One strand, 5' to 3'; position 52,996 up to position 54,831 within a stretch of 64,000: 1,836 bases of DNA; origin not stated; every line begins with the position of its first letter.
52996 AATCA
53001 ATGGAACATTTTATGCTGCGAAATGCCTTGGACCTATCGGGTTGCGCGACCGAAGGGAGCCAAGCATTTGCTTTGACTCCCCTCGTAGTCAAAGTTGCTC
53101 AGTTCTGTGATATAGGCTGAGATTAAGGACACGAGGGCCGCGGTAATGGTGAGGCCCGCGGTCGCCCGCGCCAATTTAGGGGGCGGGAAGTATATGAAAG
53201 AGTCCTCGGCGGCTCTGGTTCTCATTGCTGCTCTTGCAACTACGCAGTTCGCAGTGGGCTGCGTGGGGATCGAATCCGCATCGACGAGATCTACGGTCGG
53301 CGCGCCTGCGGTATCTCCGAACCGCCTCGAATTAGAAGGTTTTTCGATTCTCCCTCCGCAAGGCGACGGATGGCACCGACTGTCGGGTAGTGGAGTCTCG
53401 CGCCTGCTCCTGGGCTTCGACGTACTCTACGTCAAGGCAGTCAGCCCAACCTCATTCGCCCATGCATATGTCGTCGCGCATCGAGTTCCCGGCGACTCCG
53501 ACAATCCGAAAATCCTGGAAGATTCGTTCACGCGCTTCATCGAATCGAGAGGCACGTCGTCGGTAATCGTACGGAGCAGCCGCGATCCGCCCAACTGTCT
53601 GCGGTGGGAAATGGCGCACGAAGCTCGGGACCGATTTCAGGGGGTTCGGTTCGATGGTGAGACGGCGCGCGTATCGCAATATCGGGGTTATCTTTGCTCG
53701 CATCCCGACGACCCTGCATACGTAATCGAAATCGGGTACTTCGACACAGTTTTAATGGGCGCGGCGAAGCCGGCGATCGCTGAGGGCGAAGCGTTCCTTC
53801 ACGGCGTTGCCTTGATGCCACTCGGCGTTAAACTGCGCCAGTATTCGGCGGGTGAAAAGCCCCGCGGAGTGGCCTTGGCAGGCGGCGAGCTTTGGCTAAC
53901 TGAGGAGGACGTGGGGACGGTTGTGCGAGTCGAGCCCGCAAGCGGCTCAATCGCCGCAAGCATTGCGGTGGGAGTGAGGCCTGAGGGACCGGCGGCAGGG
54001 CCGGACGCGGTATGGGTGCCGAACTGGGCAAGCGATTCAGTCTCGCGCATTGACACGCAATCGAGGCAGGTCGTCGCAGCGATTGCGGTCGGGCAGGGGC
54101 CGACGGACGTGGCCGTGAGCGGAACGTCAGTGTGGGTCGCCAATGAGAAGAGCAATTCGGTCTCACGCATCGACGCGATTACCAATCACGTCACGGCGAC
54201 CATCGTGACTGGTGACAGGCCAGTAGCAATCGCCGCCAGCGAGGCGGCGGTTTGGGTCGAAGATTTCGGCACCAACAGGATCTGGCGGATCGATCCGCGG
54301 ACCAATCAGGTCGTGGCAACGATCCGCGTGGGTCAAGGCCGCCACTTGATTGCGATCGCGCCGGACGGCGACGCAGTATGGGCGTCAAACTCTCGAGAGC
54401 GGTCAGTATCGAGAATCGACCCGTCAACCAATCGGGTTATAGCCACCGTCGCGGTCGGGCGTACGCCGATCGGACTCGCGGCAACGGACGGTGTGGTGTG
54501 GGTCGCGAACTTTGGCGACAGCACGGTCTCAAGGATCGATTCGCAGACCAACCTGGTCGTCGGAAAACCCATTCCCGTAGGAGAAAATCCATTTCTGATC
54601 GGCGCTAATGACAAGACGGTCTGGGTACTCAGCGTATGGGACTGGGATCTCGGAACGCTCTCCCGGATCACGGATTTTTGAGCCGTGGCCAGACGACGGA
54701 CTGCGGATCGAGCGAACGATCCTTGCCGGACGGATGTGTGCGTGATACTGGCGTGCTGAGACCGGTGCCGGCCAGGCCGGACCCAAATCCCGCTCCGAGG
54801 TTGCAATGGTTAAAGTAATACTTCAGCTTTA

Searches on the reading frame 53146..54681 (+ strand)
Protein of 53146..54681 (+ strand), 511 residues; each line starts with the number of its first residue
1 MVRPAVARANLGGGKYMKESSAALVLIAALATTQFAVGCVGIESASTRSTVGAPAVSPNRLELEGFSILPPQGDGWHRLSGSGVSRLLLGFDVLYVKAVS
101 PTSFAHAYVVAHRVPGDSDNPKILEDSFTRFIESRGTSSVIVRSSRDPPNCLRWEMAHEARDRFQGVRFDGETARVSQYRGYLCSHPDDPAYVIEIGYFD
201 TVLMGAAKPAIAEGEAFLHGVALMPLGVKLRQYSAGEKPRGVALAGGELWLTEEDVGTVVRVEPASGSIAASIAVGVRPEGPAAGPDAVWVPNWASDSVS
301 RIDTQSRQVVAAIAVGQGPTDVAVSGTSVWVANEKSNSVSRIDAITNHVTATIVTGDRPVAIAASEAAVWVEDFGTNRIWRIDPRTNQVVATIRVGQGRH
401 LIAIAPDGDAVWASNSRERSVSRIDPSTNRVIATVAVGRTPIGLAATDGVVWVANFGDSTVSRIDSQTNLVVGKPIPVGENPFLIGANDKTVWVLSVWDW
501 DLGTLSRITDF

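Call 3: search_protein_families(library=pfam, proteins=[window:53146-54681:+], max_evalue=0.01)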
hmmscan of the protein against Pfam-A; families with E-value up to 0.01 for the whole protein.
window:53146-54681:+ (511 aa): 7 families
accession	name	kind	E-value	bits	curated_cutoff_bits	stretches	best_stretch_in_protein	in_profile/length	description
PF24684.1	Vgb_lyase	-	4.5e-14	52.4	50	2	246-385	65-210/290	Virginiamycin B lyase family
PF01436.27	NHL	-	5.8e-09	36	20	0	440-462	3-26/28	NHL repeat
PF21959.2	DUF6923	-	1.1e-08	35.5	27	1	374-458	105-187/234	Repeat of unknown function (DUF6923)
PF21783.3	YNCE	-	7.1e-06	26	27.1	0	369-448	256-335/339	YNCE-like beta-propeller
PF16819.11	DUF5074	-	7.5e-06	25.7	27.2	1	377-468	117-215/353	Domain of unknown function (DUF5074)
PF08450.18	SGL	-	4.5e-05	23.6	26.3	0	402-496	139-244/246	SMP-30/Gluconolactonase/LRE-like region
PF05096.18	Glu_cyclase_2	-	0.0069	16.3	22.3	0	375-437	140-206/249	Glutamine cyclotransferase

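Call 4: search_protein_families(library=ncbifam, proteins=[window:53146-54681:+], max_evalue=0.01)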
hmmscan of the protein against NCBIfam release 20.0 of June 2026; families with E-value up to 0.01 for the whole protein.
window:53146-54681:+ (511 aa): 10 families
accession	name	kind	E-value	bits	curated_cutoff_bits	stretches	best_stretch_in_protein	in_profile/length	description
TIGR02276.1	beta_rpt_yvtn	repeat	3.6e-36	122.9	27.85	4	325-363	2-40/42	beta-propeller repeat protein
TIGR03866.1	PQQ_ABC_repeats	subfamily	1.1e-26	93.7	287.3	2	327-446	11-132/310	PQQ-dependent catabolism-associated beta-propeller protein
NF052340.1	hydrazine_beta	equivalog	1.4e-15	57.3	560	2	246-325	44-125/372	hydrazine synthase subunit beta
NF052342.1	hydrazine_BC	exception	8.4e-11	40.7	1250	3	242-325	46-131/690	hydrazine synthase subunit beta-gamma fusion subunit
NF052280.1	7_blade_YncE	equivalog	1.1e-09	37.6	400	0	378-437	56-115/338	7-bladed beta-propeller protein YncE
NF052460.1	L-NosZ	equivalog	5e-09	35.2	700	1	369-485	57-179/480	clade III lactonase-type nitrous-oxide reductase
NF053768.1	CIS12_fam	equivalog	4.6e-06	25.6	860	1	309-454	36-184/715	CIS12 family contractile injection system protein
NF000022.1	stregra_B_VgbA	exception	0.00031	20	600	1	247-421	68-248/299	streptogramin B lyase Vgb(A)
NF038015.2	AztD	exception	0.00032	19.5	400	0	322-365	311-354/356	zinc metallochaperone AztD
NF048007.1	MmpL3Stblzr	equivalog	0.00044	19.5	600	0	309-431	40-169/366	MmpL3/TtfA transport complex stabilizer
